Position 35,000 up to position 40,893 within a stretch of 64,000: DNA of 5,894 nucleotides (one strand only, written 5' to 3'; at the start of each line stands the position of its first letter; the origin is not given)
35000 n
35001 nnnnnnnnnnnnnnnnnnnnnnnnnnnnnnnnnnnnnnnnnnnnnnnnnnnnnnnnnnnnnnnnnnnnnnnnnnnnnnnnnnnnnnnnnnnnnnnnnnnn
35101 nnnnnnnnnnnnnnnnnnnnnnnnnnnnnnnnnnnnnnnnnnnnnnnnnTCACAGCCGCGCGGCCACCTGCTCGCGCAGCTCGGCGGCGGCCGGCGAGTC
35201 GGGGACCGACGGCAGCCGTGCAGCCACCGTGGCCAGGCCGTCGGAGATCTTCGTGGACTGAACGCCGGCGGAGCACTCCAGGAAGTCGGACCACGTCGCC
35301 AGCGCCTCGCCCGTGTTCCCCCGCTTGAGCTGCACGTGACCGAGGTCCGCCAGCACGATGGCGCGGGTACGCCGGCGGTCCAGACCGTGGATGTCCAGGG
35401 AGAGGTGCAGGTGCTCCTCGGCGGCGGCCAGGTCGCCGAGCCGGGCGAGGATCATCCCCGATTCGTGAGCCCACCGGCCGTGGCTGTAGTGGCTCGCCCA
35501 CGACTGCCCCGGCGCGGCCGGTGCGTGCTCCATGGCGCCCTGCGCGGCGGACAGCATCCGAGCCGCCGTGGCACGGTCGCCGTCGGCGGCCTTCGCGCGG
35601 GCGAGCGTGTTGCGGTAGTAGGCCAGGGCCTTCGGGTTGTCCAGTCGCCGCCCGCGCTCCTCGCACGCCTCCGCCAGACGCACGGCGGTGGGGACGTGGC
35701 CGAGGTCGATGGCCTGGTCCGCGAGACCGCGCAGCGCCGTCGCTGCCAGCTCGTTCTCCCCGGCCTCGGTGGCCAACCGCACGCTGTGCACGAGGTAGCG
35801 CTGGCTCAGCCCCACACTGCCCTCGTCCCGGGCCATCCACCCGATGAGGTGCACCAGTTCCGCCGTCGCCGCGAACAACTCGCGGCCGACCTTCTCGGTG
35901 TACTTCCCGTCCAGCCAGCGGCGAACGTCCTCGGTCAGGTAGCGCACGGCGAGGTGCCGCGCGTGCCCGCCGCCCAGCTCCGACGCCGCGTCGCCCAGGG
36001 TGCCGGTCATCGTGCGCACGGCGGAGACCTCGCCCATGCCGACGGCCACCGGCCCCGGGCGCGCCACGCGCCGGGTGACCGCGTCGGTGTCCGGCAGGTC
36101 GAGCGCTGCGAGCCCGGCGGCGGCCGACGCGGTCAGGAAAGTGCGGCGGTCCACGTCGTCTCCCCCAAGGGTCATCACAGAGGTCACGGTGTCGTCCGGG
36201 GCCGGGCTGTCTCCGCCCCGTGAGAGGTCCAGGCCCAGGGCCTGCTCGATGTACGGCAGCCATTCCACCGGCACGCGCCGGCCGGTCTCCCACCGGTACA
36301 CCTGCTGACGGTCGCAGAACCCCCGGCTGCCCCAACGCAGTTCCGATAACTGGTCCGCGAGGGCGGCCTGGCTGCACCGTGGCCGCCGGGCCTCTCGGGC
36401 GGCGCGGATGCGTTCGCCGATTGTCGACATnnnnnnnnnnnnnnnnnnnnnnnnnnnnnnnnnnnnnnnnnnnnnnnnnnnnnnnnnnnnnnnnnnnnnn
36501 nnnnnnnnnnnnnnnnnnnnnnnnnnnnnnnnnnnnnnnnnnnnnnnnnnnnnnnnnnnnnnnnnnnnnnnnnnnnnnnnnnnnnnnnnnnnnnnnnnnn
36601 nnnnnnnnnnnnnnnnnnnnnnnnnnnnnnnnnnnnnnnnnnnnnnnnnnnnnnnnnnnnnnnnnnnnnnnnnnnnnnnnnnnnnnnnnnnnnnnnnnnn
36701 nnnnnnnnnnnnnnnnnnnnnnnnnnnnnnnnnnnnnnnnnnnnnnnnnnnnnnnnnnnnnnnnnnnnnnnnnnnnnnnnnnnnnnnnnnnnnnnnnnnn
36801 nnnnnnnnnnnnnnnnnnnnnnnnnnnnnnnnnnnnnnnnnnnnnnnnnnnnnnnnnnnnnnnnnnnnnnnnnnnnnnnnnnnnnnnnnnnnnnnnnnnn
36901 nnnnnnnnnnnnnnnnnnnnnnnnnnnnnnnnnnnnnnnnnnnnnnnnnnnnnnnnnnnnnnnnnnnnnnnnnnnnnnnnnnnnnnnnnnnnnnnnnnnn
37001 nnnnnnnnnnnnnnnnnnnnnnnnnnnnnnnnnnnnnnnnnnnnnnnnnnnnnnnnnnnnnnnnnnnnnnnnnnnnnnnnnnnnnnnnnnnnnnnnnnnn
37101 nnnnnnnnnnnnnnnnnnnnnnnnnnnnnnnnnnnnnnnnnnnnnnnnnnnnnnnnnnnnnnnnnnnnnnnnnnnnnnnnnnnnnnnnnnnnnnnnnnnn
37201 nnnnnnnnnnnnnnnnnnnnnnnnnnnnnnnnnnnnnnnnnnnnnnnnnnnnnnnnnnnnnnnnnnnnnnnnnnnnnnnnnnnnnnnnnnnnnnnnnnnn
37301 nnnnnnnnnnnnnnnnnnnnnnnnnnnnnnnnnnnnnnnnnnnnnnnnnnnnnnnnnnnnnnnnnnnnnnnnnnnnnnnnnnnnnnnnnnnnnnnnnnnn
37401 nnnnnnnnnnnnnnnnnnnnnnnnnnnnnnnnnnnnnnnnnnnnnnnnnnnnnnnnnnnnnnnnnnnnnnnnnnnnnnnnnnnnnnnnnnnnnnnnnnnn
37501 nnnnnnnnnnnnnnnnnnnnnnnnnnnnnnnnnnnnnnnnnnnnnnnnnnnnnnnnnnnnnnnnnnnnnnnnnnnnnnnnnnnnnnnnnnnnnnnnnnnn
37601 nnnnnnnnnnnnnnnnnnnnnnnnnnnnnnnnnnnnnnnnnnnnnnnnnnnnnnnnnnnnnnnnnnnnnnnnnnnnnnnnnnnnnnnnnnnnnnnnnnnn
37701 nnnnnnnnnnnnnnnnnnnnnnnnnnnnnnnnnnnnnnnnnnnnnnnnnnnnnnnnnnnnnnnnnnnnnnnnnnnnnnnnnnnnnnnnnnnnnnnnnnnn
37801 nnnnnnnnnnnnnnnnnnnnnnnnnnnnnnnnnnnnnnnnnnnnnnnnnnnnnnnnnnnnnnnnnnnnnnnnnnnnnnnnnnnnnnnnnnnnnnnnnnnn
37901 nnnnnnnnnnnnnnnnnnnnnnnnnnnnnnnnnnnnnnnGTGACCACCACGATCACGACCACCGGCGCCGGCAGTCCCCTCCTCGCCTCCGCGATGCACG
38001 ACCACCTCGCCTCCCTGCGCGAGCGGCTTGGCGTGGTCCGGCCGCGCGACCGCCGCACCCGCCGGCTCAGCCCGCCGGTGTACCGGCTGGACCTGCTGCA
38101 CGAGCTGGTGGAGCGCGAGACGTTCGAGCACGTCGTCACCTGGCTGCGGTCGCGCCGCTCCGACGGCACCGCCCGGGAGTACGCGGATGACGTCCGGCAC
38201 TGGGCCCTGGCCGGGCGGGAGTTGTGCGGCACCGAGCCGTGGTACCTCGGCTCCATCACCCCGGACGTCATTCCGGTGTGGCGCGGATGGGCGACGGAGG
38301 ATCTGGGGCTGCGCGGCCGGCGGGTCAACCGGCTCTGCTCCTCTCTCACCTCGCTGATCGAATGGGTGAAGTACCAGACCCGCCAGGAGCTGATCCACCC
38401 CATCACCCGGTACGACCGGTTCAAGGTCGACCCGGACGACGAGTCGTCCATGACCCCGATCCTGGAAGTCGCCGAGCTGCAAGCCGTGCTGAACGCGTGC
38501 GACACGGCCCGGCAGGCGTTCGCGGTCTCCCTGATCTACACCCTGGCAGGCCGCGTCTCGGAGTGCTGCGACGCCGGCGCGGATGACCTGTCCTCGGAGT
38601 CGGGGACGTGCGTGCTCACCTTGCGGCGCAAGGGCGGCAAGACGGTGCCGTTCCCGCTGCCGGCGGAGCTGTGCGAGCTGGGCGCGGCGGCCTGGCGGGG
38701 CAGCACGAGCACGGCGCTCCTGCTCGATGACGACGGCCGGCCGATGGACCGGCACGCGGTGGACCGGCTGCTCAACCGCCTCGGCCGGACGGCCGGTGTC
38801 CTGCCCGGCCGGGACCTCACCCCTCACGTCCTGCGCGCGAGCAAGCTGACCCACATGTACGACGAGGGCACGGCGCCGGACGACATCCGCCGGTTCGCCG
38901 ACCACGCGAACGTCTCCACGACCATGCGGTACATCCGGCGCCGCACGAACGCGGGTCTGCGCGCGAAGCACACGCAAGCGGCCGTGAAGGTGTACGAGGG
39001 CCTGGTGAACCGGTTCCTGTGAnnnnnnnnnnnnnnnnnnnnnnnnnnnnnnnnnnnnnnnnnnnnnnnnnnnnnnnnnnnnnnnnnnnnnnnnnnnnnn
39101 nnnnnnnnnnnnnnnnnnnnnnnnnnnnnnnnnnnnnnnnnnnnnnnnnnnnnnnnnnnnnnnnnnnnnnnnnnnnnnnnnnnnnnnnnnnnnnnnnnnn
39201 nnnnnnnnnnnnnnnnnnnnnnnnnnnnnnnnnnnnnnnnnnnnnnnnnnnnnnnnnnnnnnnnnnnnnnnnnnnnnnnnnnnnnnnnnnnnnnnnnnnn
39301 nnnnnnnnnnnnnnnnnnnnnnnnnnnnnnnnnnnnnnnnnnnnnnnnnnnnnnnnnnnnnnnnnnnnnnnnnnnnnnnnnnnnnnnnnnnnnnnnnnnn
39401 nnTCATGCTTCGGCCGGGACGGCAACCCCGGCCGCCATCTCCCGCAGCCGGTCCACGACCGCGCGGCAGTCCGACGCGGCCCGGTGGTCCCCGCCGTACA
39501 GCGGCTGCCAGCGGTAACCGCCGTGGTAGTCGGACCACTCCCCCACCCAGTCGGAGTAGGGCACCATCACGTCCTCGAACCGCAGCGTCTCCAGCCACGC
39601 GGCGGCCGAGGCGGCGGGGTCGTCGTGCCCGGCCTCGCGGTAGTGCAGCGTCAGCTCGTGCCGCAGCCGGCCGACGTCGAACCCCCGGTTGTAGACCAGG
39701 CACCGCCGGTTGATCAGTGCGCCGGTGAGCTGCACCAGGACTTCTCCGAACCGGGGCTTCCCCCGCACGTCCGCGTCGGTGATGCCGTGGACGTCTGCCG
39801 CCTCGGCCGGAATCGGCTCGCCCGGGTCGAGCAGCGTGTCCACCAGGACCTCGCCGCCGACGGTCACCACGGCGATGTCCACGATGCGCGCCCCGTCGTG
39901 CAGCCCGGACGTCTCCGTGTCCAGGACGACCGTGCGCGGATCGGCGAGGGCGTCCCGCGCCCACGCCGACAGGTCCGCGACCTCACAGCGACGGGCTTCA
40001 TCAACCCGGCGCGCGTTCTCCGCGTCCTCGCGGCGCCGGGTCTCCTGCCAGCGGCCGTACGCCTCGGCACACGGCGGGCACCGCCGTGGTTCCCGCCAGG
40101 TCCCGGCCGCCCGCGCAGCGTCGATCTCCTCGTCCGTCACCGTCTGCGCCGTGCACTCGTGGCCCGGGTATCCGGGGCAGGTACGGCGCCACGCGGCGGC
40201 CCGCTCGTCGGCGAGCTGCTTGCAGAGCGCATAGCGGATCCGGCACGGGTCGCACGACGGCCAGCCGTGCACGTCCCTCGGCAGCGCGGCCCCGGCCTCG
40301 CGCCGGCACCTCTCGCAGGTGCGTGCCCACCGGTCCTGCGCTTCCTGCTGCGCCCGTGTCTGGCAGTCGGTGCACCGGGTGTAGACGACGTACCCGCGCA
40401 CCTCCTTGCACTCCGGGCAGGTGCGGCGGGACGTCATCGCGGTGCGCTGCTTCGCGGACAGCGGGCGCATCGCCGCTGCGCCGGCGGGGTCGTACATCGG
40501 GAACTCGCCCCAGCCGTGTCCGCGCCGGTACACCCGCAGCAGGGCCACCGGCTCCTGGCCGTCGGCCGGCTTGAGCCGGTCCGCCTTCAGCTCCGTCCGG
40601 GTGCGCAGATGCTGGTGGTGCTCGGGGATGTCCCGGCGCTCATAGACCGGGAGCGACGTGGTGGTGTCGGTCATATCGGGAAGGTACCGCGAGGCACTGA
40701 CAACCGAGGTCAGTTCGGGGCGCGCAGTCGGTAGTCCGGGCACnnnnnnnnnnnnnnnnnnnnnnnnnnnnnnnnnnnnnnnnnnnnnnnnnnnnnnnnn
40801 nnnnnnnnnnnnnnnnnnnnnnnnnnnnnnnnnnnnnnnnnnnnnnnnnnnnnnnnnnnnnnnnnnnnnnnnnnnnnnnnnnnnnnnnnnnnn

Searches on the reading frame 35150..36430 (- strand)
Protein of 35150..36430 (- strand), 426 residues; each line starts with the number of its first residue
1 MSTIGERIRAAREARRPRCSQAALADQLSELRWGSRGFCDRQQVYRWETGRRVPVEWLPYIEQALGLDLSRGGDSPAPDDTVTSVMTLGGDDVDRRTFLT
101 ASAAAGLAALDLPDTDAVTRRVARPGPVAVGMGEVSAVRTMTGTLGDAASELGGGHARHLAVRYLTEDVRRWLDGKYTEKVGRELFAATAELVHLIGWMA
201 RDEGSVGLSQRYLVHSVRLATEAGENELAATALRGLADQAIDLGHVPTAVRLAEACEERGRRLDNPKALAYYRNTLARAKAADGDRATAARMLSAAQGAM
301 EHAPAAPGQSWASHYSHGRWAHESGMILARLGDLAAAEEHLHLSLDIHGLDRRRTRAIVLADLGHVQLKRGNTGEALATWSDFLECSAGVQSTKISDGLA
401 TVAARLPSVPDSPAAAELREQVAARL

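Call 3: search_protein_families(library=ncbifam, proteins=[window:35150-36430:-], max_evalue=0.01)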
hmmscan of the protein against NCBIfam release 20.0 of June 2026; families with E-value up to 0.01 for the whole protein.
window:35150-36430:- (426 aa): 3 families
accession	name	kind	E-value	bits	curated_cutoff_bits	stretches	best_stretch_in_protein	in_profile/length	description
NF053720.1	NsdA_fam_reg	subfamily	7.5e-89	299.2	75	1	9-421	4-432/432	NsdA family TPR-like regulatory protein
NF050130.1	TransRepNsdA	equivalog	1.6e-15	56.7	830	1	148-421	186-470/480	transcriptional repressor NsdA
NF050135.1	DNAbindNdsB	equivalog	1.6e-13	50.1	700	1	122-317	172-367/482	DNA-binding protein NsdB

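Call 4: search_protein_families(library=pfam, proteins=[window:35150-36430:-], max_evalue=0.01)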
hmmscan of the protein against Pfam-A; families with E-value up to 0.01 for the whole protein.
window:35150-36430:- (426 aa): 4 families
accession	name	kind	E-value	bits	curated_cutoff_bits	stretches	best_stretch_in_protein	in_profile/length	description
PF13424.12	TPR_12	-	5.3e-08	33.4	30.1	1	321-378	6-66/77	Tetratricopeptide repeat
PF13560.12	HTH_31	-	0.00012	22.7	27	1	4-68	2-57/64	Helix-turn-helix domain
PF10518.14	TAT_signal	-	0.00025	21.3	22.7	1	93-110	2-19/21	TAT (twin-arginine translocation) pathway signal sequence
PF07719.23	TPR_2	-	0.0033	17.9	27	0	325-346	8-29/34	Tetratricopeptide repeat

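Call 8: search_protein_families(library=phrogs, proteins=[window:35150-36430:-], max_evalue=0.001)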
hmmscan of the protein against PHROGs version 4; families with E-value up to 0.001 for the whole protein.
window:35150-36430:- (426 aa): 1 family
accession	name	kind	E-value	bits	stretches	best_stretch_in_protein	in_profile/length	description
phrog_10886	-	transcription regulation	3.7e-57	195.3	1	31-424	31-451/457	transcriptional regulator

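Call 61: search_protein_families(library=padloc, proteins=[window:35150-36430:-], max_evalue=0.01)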
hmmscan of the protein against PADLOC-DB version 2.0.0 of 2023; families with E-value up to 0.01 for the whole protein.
window:35150-36430:- (426 aa): 0 families

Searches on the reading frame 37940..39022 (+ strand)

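Call 8: search_protein_families(library=phrogs, proteins=[window:37940-39022:+], max_evalue=0.001)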
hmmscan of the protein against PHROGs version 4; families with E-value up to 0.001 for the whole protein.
window:37940-39022:+ (360 aa): 2 families
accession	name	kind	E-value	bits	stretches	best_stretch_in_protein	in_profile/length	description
phrog_1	-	integration and excision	8.8e-26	92.3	1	58-338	162-438/611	integrase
phrog_216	-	integration and excision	1.5e-18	67.9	1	170-336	51-226/301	integrase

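Call 9: search_protein_families(library=pfam, proteins=[window:37940-39022:+], max_evalue=0.001)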
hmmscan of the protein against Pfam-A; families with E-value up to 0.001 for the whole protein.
window:37940-39022:+ (360 aa): 1 family
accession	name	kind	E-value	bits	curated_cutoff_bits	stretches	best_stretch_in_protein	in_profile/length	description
PF00589.27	Phage_integrase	-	1.3e-21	77.6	27.1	1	175-335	3-169/172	Phage integrase family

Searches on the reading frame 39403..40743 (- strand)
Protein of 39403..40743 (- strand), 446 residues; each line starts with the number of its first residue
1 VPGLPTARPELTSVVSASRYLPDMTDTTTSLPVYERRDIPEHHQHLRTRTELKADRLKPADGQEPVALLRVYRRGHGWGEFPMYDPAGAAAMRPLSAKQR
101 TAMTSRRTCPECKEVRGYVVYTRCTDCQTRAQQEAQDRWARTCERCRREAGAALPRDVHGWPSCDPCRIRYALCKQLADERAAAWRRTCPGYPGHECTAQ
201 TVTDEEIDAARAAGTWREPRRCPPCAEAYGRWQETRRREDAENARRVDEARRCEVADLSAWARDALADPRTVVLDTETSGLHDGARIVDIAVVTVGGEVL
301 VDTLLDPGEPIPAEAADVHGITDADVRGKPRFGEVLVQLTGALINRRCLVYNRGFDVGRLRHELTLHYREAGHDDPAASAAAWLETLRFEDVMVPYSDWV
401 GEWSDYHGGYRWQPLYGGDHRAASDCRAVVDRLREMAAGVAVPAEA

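Call 8: search_protein_families(library=phrogs, proteins=[window:39403-40743:-], max_evalue=0.001)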
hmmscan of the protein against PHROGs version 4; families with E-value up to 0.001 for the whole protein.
window:39403-40743:- (446 aa): 4 families
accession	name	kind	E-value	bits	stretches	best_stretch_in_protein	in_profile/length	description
phrog_192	-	DNA, RNA and nucleotide metabolism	7.8e-25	89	1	268-440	105-274/397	DNA polymerase exonuclease subunit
phrog_25825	-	unknown function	5.5e-06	27.5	1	262-323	55-115/127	-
phrog_14632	-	DNA, RNA and nucleotide metabolism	0.00032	20.5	1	271-369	84-186/380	DNA polymerase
phrog_29618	-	DNA, RNA and nucleotide metabolism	0.00035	21.1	0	263-360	25-121/306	exonuclease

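Call 9: search_protein_families(library=pfam, proteins=[window:39403-40743:-], max_evalue=0.001)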
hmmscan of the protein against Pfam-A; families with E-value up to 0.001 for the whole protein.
window:39403-40743:- (446 aa): 1 family
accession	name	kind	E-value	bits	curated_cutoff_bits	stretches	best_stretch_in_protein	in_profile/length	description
PF00929.31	RNase_T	-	6.3e-16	59.8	24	1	272-371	1-111/164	Exonuclease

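Call 61: search_protein_families(library=padloc, proteins=[window:39403-40743:-], max_evalue=0.01)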
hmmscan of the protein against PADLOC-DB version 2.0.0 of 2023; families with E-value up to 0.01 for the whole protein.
window:39403-40743:- (446 aa): 3 families
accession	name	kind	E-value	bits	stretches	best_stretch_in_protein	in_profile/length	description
PDLC01247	DEDDh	-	2.9e-22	77.8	1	272-431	1-136/139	"CAS-I,CAS-II,CAS-III,CAS-IV,CAS-V,CAS-VI; associated"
PDLC05027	PDC-S48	-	1e-16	59.1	1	272-372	7-111/411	-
PDLC05028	PDC-S48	-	5.6e-12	43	1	272-342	21-95/512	-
